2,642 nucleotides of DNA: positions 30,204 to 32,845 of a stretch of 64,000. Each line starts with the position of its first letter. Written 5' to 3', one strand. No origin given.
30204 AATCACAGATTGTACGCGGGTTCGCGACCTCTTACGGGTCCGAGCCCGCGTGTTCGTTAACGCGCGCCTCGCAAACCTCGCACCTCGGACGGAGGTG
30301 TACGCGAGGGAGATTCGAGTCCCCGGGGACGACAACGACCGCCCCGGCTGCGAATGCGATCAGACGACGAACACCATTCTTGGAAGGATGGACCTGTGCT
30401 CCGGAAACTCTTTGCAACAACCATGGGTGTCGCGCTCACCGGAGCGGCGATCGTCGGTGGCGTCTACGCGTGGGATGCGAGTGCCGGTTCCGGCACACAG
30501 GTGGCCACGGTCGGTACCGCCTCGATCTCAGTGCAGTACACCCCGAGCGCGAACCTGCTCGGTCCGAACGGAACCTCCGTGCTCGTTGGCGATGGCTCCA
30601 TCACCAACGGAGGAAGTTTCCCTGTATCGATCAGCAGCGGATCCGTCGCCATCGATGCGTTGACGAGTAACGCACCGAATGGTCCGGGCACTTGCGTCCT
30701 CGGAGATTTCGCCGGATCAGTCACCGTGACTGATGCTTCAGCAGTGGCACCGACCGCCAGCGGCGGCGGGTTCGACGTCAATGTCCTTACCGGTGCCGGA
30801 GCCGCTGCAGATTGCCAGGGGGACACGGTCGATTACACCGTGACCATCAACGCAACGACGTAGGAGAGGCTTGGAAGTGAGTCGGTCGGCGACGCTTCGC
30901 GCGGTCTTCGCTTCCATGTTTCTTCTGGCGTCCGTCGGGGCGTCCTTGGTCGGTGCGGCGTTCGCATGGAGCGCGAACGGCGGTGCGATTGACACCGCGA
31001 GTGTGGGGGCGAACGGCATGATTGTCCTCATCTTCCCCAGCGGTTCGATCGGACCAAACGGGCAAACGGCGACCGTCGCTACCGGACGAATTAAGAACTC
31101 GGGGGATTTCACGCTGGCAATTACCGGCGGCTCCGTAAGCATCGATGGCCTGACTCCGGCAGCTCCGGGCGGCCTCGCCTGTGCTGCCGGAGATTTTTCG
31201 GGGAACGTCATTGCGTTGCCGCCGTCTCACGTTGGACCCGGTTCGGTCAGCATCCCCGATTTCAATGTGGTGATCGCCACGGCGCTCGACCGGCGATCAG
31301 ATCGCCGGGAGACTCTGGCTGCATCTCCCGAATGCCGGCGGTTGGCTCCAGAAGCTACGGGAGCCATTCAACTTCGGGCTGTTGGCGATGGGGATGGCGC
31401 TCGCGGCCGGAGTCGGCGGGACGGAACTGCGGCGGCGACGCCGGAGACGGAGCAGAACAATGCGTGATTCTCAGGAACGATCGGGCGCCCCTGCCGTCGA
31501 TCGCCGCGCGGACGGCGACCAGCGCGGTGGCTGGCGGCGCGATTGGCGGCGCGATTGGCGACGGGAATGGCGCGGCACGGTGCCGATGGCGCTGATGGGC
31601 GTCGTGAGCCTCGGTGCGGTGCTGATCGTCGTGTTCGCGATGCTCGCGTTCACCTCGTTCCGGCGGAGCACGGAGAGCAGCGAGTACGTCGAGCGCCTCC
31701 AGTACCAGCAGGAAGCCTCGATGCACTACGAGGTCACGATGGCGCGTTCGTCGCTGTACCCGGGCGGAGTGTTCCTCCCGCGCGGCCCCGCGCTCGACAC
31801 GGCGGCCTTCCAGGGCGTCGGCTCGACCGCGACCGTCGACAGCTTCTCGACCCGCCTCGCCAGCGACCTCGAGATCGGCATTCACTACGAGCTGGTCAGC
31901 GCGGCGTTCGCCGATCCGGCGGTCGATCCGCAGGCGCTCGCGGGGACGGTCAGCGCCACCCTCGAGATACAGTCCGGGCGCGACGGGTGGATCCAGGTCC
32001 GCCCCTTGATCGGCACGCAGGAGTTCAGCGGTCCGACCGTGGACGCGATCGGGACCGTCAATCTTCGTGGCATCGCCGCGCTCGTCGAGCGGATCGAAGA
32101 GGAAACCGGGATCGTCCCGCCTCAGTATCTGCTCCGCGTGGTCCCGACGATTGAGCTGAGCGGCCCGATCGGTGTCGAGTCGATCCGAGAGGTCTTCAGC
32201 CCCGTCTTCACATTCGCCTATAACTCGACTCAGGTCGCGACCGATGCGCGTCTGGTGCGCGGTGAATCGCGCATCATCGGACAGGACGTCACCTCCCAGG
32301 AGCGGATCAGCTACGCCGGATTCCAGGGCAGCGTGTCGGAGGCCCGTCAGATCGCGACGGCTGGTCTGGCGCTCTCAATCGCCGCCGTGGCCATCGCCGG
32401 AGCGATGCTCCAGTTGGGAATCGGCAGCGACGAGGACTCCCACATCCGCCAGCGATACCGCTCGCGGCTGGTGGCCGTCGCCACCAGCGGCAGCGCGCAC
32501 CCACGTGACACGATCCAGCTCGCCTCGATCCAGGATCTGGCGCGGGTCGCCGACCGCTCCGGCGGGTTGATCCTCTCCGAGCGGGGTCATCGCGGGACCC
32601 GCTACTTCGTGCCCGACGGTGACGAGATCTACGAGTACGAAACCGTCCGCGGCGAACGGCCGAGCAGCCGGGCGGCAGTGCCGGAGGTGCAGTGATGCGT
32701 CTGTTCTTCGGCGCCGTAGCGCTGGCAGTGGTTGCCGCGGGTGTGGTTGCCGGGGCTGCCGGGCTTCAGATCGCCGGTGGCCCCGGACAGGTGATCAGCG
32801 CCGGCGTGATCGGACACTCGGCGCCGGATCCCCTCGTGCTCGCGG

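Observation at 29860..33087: Lower-GC island encoding a TasA-like fibre/surface module without its signal peptidase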

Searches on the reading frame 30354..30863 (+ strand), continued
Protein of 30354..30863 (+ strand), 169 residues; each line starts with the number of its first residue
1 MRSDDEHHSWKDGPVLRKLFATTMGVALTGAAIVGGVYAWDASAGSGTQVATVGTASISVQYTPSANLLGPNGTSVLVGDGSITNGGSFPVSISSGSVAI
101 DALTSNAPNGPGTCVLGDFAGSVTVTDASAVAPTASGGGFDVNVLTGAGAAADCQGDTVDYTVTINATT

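Call 93: find_encoding_contigs(protein=P0014, flank=8000, max_places=2)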
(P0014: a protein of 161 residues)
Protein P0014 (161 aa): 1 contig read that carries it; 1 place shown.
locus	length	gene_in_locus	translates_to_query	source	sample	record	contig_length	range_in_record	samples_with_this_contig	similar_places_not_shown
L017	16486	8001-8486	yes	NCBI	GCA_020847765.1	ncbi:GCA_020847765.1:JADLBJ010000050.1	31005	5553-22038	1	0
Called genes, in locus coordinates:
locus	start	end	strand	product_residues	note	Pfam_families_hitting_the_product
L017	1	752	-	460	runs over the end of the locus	PF00685:Sulfotransfer_1 (faint), PF13469:Sulfotransfer_3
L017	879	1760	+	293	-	-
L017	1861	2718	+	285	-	-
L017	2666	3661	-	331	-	-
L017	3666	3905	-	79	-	PF00132:Hexapep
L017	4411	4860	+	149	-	-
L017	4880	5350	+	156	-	-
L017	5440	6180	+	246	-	PF00561:Abhydrolase_1, PF12697:Abhydrolase_6, PF12146:Hydrolase_4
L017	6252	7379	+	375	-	PF00578:AhpC-TSA, PF08534:Redoxin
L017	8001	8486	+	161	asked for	-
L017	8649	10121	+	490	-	-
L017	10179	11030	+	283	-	PF00005:ABC_tran, PF13304:AAA_21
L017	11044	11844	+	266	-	PF01061:ABC2_membrane, PF12698:ABC2_membrane_3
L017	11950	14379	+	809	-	PF02515:CoA_transf_3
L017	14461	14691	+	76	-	PF13560:HTH_31, PF01381:HTH_3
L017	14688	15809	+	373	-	PF11013:DUF2851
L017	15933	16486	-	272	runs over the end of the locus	PF00561:Abhydrolase_1, PF12146:Hydrolase_4, PF12697:Abhydrolase_6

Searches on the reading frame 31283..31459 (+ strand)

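Call 87: search_protein_families(library=pfam, proteins=[window:31283-31459:+], max_evalue=0.1)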
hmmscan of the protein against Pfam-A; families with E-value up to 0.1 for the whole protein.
window:31283-31459:+ (59 aa): 1 family
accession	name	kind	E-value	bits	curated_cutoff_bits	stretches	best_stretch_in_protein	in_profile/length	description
PF02683.22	DsbD_TM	-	0.032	13.9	27.1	1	14-41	188-215/219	Cytochrome C biogenesis protein transmembrane domain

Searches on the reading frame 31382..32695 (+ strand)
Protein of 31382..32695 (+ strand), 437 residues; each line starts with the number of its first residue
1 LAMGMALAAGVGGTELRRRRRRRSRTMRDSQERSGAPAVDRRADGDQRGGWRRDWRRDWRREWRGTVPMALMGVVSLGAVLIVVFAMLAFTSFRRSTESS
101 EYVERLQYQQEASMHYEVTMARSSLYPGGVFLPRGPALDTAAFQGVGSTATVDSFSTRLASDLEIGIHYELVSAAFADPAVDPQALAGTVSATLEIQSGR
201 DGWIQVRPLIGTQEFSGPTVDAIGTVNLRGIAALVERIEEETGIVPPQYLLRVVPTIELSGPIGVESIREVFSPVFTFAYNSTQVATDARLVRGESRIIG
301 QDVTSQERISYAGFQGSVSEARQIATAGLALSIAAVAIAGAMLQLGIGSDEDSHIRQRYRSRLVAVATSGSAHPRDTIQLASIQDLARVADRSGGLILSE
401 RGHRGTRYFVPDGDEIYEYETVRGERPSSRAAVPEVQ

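Call 3: search_protein_families(library=pfam, proteins=[window:31382-32695:+], max_evalue=1)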
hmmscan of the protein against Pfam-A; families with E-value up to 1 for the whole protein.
window:31382-32695:+ (437 aa): 2 families
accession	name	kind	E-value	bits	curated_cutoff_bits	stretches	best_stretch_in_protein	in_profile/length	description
PF17231.7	DUF5305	-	6.8e-12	45.7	29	1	219-419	20-217/217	Family of unknown function (DUF5305)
PF02203.21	TarH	-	0.087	13.2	25.2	1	66-118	6-59/177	Tar ligand binding domain homologue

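Call 4: search_protein_families(library=ncbifam, proteins=[window:31382-32695:+], max_evalue=1)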
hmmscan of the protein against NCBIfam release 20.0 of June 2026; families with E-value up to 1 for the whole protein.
window:31382-32695:+ (437 aa): 0 families

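Call 18: find_homologous_proteins(query=window:31460-32692:+, max_evalue=0.001)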
Query window:31460-32692:+ (411 aa): 3 proteins with E <= 0.001 among 8000 candidates.
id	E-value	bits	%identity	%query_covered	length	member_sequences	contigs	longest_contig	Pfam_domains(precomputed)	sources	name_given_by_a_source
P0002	1.2e-261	885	100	100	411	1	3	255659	PF17231.8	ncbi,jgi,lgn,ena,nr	ncbi:MAG: DUF5305 family protein [Chloroflexi bacterium]|nr:DUF5305 family protein [Chloroflexota ba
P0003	2.8e-161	555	67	99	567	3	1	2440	PF17231.8,PF00717.29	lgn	-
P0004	2.8e-101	358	47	100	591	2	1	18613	PF17231.8,PF00717.29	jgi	jgi:signal peptidase I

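Call 20: find_encoding_contigs(protein=P0004, flank=10000)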
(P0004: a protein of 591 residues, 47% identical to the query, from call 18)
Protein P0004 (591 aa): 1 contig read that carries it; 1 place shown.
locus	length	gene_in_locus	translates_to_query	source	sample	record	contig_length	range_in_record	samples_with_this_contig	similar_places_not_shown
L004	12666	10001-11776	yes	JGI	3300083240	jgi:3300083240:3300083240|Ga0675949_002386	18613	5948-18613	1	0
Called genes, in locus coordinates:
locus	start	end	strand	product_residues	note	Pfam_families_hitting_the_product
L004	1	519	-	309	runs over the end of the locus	PF00378:ECH_1, PF16113:ECH_2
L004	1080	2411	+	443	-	-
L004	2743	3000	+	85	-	-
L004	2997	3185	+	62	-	-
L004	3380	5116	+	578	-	PF07693:KAP_NTPase, PF13191:AAA_16 (faint), PF13401:AAA_22 (faint)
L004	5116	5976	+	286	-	-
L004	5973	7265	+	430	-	-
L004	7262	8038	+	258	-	PF01026:TatD_DNase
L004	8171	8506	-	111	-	PF08734:GYD (weak)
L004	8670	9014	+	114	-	-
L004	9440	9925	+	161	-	-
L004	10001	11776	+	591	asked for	PF00717:Peptidase_S24 (weak), PF17231:DUF5305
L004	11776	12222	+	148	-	-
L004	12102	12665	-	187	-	?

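Call 21: find_encoding_contigs(protein=P0003, flank=10000)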
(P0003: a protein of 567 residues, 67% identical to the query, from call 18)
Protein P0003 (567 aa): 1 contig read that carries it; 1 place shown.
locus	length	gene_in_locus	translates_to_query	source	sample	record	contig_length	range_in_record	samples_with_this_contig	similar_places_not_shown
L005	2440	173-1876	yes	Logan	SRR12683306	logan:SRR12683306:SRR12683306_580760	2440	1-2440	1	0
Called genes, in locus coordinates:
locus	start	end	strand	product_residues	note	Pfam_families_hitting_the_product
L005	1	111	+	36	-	?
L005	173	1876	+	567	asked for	PF00717:Peptidase_S24 (weak), PF17231:DUF5305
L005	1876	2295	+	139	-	-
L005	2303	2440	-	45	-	?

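Call 33: search_protein_families(library=ncbifam, proteins=[P0003, P0004, L004:9545-9925:+, L004:11773-12222:+, L005:1873-2295:+], max_evalue=0.1)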
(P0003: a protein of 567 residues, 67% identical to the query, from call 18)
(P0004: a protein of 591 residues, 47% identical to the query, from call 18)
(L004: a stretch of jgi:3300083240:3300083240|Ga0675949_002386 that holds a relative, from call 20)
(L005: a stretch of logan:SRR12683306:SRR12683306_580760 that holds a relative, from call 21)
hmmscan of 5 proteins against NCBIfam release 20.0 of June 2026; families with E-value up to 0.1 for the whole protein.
P0003 (567 aa): 3 families
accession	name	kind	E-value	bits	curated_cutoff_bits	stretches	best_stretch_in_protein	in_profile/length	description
TIGR02228.1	sigpep_I_arch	equivalog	8e-12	45.3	51.85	1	26-137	26-145/158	signal peptidase I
TIGR02227.1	sigpep_I_bact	equivalog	0.0055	16.6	47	1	33-84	22-80/162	signal peptidase I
TIGR02754.1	sod_Ni_protease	equivalog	0.074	13.5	63.25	0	36-95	3-68/90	nickel-type superoxide dismutase maturation protease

P0004 (591 aa): 2 families
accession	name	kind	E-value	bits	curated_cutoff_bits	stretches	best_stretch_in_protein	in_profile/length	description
TIGR02228.1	sigpep_I_arch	equivalog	3.3e-12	46.5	51.85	1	3-123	4-130/158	signal peptidase I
TIGR02227.1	sigpep_I_bact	equivalog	0.00033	20.6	47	1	33-86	22-81/162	signal peptidase I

L004:9545-9925:+ (126 aa): 0 families

L004:11773-12222:+ (149 aa): 0 families

L005:1873-2295:+ (140 aa): 1 family
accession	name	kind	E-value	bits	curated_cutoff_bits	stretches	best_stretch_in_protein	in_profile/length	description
NF041611.1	exoglucan_CbhB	equivalog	0.027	12.5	1950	1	35-120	794-880/997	exoglucanase CbhB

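Call 34: search_protein_families(library=pfam, proteins=[P0003, P0004, L004:9545-9925:+, L004:11773-12222:+, L005:1873-2295:+, L004:8670-9014:+], max_evalue=0.1)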
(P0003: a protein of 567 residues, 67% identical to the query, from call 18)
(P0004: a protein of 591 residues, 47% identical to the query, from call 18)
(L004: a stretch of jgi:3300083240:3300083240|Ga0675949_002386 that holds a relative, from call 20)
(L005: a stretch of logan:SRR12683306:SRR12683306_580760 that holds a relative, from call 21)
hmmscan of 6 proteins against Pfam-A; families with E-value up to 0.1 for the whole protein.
P0003 (567 aa): 2 families
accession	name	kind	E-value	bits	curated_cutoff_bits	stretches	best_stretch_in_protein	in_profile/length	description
PF17231.7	DUF5305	-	3.9e-16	59.6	29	1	349-549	20-217/217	Family of unknown function (DUF5305)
PF00717.28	Peptidase_S24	-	9.4e-07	29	23.3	1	29-95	33-97/116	Peptidase S24-like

P0004 (591 aa): 2 families
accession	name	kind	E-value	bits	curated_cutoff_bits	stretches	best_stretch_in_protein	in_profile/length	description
PF17231.7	DUF5305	-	6.3e-13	49.1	29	1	355-574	1-217/217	Family of unknown function (DUF5305)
PF00717.28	Peptidase_S24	-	2.9e-07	30.6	23.3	1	29-96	33-97/116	Peptidase S24-like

L004:9545-9925:+ (126 aa): 0 families

L004:11773-12222:+ (149 aa): 1 family
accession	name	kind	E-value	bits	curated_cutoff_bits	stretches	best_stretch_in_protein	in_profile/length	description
PF16383.10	DUF4992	-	0.055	13.6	29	1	4-77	14-81/183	Domain of unknown function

L005:1873-2295:+ (140 aa): 0 families

L004:8670-9014:+ (114 aa): 0 families

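Call 42: find_related_loci(query=A4, collection=genome_contigs, flank=8000)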
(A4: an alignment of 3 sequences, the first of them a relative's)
Query A4 (567 aa) in genome_contigs; peptide patterns used: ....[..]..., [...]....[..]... (x = any residue, [..] = any of these).
25 stretches matched a pattern, but none encodes a relative of the query by tblastn (E <= 1e-3).

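Call 51: find_related_loci(query=A4, collection=metagenome_contigs, flank=8000)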
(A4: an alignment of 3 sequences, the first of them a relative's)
Query A4 (567 aa) in metagenome_contigs; peptide patterns used: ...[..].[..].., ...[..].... (x = any residue, [..] = any of these).
600 stretches matched a pattern, but none encodes a relative of the query by tblastn (E <= 1e-3).
